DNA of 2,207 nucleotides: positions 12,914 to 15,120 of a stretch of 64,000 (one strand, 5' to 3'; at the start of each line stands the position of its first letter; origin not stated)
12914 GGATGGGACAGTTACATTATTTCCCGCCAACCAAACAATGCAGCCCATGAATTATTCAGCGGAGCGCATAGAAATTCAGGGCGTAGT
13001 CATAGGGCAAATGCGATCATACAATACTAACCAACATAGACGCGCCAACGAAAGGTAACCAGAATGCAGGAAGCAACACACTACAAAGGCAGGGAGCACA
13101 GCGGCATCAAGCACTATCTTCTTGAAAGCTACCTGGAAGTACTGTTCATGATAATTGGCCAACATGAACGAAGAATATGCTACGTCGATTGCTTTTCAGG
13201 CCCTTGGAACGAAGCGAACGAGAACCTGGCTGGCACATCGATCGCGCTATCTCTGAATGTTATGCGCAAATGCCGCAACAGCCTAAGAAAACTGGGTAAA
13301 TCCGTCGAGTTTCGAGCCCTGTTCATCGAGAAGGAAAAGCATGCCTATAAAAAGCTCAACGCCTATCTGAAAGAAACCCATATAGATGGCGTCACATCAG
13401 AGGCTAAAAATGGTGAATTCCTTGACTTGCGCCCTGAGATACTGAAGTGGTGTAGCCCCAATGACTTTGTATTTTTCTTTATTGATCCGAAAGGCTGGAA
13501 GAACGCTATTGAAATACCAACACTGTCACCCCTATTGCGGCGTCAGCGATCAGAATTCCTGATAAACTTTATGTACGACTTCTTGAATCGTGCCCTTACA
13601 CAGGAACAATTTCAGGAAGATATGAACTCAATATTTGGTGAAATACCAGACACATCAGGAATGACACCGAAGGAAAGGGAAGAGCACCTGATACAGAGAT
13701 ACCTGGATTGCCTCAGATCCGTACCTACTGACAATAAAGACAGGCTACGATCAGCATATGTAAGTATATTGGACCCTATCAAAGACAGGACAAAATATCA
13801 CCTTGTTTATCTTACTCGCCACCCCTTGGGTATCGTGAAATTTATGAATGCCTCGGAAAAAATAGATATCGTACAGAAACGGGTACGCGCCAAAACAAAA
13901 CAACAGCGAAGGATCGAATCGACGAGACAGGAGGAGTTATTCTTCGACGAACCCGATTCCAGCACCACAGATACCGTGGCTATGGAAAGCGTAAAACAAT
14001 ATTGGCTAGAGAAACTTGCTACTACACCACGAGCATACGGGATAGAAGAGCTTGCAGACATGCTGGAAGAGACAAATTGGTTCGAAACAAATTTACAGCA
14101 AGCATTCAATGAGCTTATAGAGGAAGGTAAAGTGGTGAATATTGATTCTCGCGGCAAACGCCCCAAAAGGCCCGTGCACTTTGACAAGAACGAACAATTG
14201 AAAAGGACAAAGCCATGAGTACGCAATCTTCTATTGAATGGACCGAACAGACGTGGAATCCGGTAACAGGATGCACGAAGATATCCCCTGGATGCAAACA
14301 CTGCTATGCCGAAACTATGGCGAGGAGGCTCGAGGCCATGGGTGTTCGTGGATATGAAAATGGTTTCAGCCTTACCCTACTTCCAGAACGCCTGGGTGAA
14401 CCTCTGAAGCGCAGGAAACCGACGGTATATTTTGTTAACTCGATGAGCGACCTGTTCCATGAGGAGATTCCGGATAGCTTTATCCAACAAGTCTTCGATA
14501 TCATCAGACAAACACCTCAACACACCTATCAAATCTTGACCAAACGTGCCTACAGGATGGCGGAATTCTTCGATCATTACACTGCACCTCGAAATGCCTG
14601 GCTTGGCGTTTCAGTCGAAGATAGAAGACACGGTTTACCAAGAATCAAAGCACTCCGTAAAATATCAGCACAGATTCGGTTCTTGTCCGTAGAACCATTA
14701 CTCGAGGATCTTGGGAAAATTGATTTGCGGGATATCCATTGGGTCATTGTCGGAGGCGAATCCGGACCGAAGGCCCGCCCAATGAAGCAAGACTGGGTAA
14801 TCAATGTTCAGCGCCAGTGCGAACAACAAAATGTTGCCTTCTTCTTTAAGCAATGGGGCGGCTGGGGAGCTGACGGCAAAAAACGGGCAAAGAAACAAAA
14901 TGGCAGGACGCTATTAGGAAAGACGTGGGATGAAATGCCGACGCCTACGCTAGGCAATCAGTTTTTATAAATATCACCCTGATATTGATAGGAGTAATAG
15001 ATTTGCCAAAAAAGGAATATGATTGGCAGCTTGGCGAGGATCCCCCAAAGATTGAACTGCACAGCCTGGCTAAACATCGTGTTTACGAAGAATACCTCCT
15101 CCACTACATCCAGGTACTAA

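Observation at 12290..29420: About 16-17 kb mosaic defence island with at least four stacked systems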

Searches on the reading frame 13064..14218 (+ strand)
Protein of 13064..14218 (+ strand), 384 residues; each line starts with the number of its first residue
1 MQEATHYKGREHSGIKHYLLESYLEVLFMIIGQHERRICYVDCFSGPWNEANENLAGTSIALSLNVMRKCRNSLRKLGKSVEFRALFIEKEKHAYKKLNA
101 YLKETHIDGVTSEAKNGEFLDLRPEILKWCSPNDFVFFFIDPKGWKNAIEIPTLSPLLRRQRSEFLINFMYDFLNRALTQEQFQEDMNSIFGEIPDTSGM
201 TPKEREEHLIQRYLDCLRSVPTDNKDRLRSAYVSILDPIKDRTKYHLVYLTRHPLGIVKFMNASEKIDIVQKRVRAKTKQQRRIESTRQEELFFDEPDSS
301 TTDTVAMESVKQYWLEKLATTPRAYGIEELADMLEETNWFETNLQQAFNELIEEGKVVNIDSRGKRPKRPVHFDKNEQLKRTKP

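Call 3: search_protein_families(library=pfam, proteins=[window:13064-14218:+], max_evalue=0.01)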
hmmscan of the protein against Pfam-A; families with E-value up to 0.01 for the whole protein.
window:13064-14218:+ (384 aa): 1 family
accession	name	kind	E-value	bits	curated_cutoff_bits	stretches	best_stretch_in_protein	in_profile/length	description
PF22560.2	GMT-wHTH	-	1.1e-06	29.4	27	1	284-361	6-79/82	GMT-like wHTH domain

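Call 5: search_protein_families(library=padloc, proteins=[window:13064-14218:+], max_evalue=0.001)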
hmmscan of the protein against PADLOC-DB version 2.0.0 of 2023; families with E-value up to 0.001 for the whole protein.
window:13064-14218:+ (384 aa): 4 families
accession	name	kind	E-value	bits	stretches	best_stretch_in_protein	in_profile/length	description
PDLC04566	PDC-M30A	-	3.1e-14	50.8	1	6-281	7-281/372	-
PDLC04568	PDC-M30A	-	1.5e-13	48.8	1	18-296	20-286/368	-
PDLC04567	PDC-M30A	-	1.1e-11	42.4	1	11-300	13-312/381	-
PDLC04635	PDC-M41A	-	7.9e-05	20.7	0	5-107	4-116/298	-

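Call 6: search_protein_families(library=ncbifam, proteins=[window:13064-14218:+], max_evalue=0.001)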
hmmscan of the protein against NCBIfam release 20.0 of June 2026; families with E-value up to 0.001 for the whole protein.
window:13064-14218:+ (384 aa): 1 family
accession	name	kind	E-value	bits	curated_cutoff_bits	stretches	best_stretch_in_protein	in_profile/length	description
TIGR04474.1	tcm_partner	subfamily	7.4e-30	104.7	53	1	11-266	1-261/263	three-Cys-motif partner protein TcmP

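Call 71: find_homologous_proteins(query=window:13064-14218:+, max_evalue=0.00001)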
Query window:13064-14218:+ (384 aa): 1376 proteins with E <= 0.00001 among 2838 candidates; the best 120 are listed.
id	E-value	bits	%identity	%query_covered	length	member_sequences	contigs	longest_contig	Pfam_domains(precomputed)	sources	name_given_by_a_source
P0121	1.9e-259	878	100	100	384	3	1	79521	PF22560.3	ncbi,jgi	-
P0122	4.6e-206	702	79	99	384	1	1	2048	PF22560.3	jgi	jgi:three-Cys-motif partner protein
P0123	2.2e-198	677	76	99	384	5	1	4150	PF22560.3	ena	-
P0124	3.8e-197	673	75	100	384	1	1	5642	PF22560.3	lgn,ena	-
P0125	2.6e-196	670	76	100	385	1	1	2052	PF22560.3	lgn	-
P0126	8.5e-194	662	75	100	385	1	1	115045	PF22560.3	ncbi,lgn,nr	ncbi:MAG: three-Cys-motif partner protein TcmP [Candidatus Thiodiazotropha sp. (ex Troendleina sulue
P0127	1.0e-193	662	74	100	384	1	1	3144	PF22560.3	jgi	jgi:three-Cys-motif partner protein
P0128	4.4e-189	646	71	100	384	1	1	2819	PF22560.3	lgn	-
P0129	1.8e-187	641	72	100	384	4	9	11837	-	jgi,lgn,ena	-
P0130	8.2e-187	639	69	100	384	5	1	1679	-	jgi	jgi:three-Cys-motif partner protein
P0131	2.1e-186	638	71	100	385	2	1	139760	PF22560.3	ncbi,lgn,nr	ncbi:MAG: three-Cys-motif partner protein TcmP [Candidatus Thiodiazotropha sp. (ex Epidulcina cf. de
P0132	6.6e-186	636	72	99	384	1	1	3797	-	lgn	-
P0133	8.8e-186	635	72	99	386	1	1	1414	PF22560.3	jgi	jgi:three-Cys-motif partner protein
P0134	3.6e-185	633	70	100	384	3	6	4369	PF22560.3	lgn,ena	-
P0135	1.9e-184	631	72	99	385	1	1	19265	PF22560.3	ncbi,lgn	-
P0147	1.0e-176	606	70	99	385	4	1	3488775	PF22560.3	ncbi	-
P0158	2.3e-171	588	67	100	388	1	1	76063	PF22560.3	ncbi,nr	ncbi:MAG: three-Cys-motif partner protein TcmP [gamma proteobacterium endosymbiont of Lamellibrachia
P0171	1.7e-141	490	56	99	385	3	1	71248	PF22560.3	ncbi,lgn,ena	-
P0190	1.0e-137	477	57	100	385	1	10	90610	PF22560.3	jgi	-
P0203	3.7e-136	472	55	100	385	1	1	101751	PF22560.3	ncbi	-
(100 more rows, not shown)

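Call 72: find_encoding_contigs(protein=P0126, flank=7000, max_places=1)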
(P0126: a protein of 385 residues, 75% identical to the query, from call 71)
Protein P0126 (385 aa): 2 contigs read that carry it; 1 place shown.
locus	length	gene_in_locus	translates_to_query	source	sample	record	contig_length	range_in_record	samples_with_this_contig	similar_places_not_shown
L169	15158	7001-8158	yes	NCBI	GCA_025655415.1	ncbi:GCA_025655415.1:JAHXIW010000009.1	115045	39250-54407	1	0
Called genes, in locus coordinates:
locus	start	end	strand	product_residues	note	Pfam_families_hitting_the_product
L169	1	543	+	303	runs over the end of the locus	PF00005:ABC_tran, PF13304:AAA_21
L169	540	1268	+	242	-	PF12679:ABC2_membrane_2 (weak), PF12698:ABC2_membrane_3, PF13346:ABC2_membrane_5 (weak)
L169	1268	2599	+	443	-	PF23357:DUF7088 (weak), PF09822:ABC_transp_aux, PF14258:DUF4350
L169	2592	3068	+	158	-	PF14238:DUF4340 (faint)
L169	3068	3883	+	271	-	PF01149:Fapy_DNA_glyco, PF06831:H2TH, PF06827:zf-FPG_IleRS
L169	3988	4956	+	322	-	PF00348:polyprenyl_synt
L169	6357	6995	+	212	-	PF01726:LexA_DNA_bind, PF00717:Peptidase_S24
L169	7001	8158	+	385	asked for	PF22560:GMT-wHTH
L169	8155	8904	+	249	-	PF07505:DUF5131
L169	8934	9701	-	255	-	-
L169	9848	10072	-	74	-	-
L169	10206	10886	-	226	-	PF01909:NTP_transf_2, PF18765:Polbeta (weak)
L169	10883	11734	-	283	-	PF00805:Pentapeptide (faint), PF13599:Pentapeptide_4 (weak), PF13576:Pentapeptide_3, PF13599:Pentapeptide_4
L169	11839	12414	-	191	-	-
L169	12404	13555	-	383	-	PF01381:HTH_3 (weak), PF13560:HTH_31 (faint), PF06114:Peptidase_M78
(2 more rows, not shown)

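Call 73: find_encoding_contigs(protein=P0147, flank=7000, max_places=1)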
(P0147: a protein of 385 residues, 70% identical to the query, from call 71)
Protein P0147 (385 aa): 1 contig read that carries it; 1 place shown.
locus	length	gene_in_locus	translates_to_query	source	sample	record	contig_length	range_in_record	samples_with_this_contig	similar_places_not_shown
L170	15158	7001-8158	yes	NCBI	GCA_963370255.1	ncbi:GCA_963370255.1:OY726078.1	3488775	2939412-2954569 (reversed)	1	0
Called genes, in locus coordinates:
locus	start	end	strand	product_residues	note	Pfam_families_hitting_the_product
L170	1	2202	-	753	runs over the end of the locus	PF00390:malic, PF03949:Malic_M, PF01515:PTA_PTB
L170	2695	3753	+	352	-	PF00990:GGDEF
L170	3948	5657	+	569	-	PF20142:Scaffold, PF01471:PG_binding_1, PF03734:YkuD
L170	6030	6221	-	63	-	-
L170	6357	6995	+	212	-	PF01726:LexA_DNA_bind, PF00717:Peptidase_S24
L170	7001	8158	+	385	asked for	PF22560:GMT-wHTH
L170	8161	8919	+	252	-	PF07505:DUF5131, PF17338:GP88 (weak)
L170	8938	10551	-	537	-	PF18733:HEPN_LA2681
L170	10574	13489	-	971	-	PF02463:SMC_N, PF13175:AAA_15, PF13304:AAA_21 (faint), PF13476:AAA_23 (weak)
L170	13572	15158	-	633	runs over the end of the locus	PF01420:Methylase_S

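Call 74: find_encoding_contigs(protein=P0203, flank=7000, max_places=1)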
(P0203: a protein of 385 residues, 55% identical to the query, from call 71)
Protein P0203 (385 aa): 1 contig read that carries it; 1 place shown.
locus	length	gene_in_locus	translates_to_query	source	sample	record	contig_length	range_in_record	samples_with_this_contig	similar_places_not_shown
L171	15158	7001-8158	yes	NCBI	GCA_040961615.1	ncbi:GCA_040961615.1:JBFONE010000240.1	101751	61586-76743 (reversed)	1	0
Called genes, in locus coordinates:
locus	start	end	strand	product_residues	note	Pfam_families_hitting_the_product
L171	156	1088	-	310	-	PF05496:RuvB_N (weak), PF20030:bpMoxR (weak), PF00004:AAA, PF07726:AAA_3, PF07728:AAA_5, PF17863:AAA_lid_2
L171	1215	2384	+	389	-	PF00561:Abhydrolase_1, PF12146:Hydrolase_4 (faint)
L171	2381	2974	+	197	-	PF07021:MetW, PF13489:Methyltransf_23, PF13847:Methyltransf_31, PF08241:Methyltransf_11, PF08242:Methyltransf_12 (faint), PF13649:Methyltransf_25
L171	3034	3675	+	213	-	PF02581:TMP-TENI, PF01729:QRPTase_C (weak)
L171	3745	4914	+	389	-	PF13489:Methyltransf_23 (weak), PF08241:Methyltransf_11, PF08242:Methyltransf_12 (weak), PF13649:Methyltransf_25, PF13847:Methyltransf_31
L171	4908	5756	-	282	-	PF11306:DUF3108 (weak)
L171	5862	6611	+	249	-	PF00588:SpoU_methylase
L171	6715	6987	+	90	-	PF01381:HTH_3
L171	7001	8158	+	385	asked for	PF22560:GMT-wHTH (weak)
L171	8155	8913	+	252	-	PF07505:DUF5131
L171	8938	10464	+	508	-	PF01555:N6_N4_Mtase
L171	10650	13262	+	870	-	PF04851:ResIII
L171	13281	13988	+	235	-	PF00117:GATase, PF07722:Peptidase_C26 (faint)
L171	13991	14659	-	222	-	PF13386:DsbD_2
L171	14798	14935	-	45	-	PF03597:FixS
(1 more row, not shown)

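Call 95: search_protein_families(library=phrogs, proteins=[window:13064-14218:+], max_evalue=0.001)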
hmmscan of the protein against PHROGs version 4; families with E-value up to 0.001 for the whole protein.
window:13064-14218:+ (384 aa): 0 families

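Call 104: find_encoding_contigs(protein=P0171, flank=5000, max_places=1)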
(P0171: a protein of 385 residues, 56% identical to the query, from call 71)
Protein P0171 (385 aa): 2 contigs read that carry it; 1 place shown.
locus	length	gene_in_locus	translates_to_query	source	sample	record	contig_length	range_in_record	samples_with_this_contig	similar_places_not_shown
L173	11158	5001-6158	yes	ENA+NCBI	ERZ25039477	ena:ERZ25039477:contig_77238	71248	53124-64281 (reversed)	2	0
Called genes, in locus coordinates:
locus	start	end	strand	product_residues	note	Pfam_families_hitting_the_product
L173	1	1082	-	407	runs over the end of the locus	PF01075:Glyco_transf_9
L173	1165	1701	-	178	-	PF13350:Y_phosphatase3 (weak), PF22741:PTP-NADK, PF00782:DSPc (weak)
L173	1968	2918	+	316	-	PF00890:FAD_binding_2 (faint), PF03486:HI0933_like (faint), PF07992:Pyr_redox_2, PF12831:FAD_oxidored (faint), PF13738:Pyr_redox_3, PF00070:Pyr_redox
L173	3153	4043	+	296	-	PF01569:PAP2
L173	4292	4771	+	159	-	PF02915:Rubrerythrin (weak)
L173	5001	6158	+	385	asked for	PF22560:GMT-wHTH (weak)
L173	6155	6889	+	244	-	PF07505:DUF5131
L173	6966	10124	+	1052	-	PF00400:WD40, PF23381:Beta-prop_IFT122_1st, PF24105:Beta-prop_CAF1B_HIR1, PF24796:WDR55, PF24805:EIF3I, PF24807:WD40_CDC20-Fz, PF24814:WD40_Prp19, PF24817:WD40_WDHD1_1st, +45 more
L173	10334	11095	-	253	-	PF01522:Polysacc_deac_1, PF03065:Glyco_hydro_57 (weak)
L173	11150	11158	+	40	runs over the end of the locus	-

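Call 105: find_encoding_contigs(protein=P0158, flank=5000, max_places=1)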
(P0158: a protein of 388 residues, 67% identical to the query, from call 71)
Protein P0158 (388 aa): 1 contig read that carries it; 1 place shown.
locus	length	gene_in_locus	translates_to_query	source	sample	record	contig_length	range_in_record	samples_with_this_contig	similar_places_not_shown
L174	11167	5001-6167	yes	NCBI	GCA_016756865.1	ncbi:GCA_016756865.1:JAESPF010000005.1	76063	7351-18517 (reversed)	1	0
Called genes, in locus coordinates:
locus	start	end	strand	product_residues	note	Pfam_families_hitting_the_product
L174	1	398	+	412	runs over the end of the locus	PF00817:IMS, PF11799:IMS_C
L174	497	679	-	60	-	-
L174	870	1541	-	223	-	PF01027:Bax1-I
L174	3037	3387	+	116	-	-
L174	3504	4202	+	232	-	-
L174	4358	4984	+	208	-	PF01726:LexA_DNA_bind, PF00717:Peptidase_S24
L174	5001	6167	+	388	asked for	PF22560:GMT-wHTH (weak)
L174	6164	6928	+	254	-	PF07505:DUF5131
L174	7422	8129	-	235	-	PF08843:AbiEii (faint)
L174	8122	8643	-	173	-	-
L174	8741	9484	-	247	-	PF00149:Metallophos, PF12850:Metallophos_2 (weak)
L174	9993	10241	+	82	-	-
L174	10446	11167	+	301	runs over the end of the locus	PF12835:Integrase_1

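Call 106: find_encoding_contigs(protein=P0190, flank=5000, max_places=1)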
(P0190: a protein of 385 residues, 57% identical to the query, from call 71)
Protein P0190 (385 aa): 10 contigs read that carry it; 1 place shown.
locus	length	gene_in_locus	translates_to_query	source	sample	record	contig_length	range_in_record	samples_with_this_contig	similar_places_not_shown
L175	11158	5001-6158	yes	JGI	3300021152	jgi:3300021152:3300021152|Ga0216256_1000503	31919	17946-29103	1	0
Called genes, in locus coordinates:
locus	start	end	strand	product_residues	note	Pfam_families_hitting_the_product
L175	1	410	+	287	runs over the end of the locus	PF02754:CCG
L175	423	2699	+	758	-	PF00672:HAMP, PF08448:PAS_4, PF00989:PAS, PF13188:PAS_8, PF13426:PAS_9, PF00512:HisKA, PF02518:HATPase_c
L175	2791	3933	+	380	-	PF00072:Response_reg, PF02518:HATPase_c, PF14501:HATPase_c_5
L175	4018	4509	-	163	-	PF04073:tRNA_edit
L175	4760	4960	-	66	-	-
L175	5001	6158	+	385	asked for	PF22560:GMT-wHTH (weak)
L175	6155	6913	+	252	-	PF07505:DUF5131, PF17338:GP88 (weak)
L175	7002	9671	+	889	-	PF04313:HSDR_N, PF00270:DEAD, PF04851:ResIII, PF18766:SWI2_SNF2, PF00271:Helicase_C, PF08463:EcoEI_R_C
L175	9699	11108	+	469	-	PF12161:HsdM_N (weak), PF02384:N6_Mtase, PF20473:MmeI_Mtase (weak)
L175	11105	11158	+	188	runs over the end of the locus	PF01420:Methylase_S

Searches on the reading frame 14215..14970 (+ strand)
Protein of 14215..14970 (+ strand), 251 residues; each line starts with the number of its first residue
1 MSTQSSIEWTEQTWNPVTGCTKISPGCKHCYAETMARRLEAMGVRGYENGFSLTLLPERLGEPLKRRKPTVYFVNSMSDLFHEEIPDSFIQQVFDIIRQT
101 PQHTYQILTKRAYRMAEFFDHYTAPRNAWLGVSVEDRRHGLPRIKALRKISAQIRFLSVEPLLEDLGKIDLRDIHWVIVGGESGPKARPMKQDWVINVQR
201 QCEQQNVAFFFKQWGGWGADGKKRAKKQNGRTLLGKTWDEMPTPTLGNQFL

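Call 3: search_protein_families(library=pfam, proteins=[window:14215-14970:+], max_evalue=0.01)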
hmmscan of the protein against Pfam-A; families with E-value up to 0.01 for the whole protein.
window:14215-14970:+ (251 aa): 2 families
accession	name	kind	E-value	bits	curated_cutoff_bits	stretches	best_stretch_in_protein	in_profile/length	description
PF07505.17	DUF5131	-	1.3e-110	369.1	28.9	1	4-242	1-243/243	Protein of unknown function (DUF5131)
PF17338.8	GP88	-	6.3e-05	23.4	24.4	1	20-158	38-181/230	Gene product 88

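Call 5: search_protein_families(library=padloc, proteins=[window:14215-14970:+], max_evalue=0.001)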
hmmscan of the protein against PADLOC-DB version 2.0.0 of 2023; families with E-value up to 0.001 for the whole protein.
window:14215-14970:+ (251 aa): 2 families
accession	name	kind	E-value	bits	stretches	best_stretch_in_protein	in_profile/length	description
PDLC04569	PDC-M30B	-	1.3e-116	386.3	1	4-244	3-235/241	-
PDLC04639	PDC-M41B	-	9.1e-115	380.1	1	3-244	3-235/241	-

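Call 6: search_protein_families(library=ncbifam, proteins=[window:14215-14970:+], max_evalue=0.001)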
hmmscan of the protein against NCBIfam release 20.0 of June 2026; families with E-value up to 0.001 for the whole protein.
window:14215-14970:+ (251 aa): 1 family
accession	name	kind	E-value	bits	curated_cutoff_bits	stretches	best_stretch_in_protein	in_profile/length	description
TIGR04471.1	rSAM_mob_pairA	equivalog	4.2e-28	98.3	355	1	12-213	8-196/220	radical SAM mobile pair protein A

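Call 94: search_solved_structures(query=window:14215-14970:+, max_evalue=1)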
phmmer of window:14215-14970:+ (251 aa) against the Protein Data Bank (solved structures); distinct sequences matched with E-value up to 1: 0.

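Call 95: search_protein_families(library=phrogs, proteins=[window:14215-14970:+], max_evalue=0.001)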
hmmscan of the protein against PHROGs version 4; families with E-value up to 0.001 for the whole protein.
window:14215-14970:+ (251 aa): 1 family
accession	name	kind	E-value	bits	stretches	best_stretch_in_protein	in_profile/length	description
phrog_2045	-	unknown function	2.5e-96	323.6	1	1-233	1-275/299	-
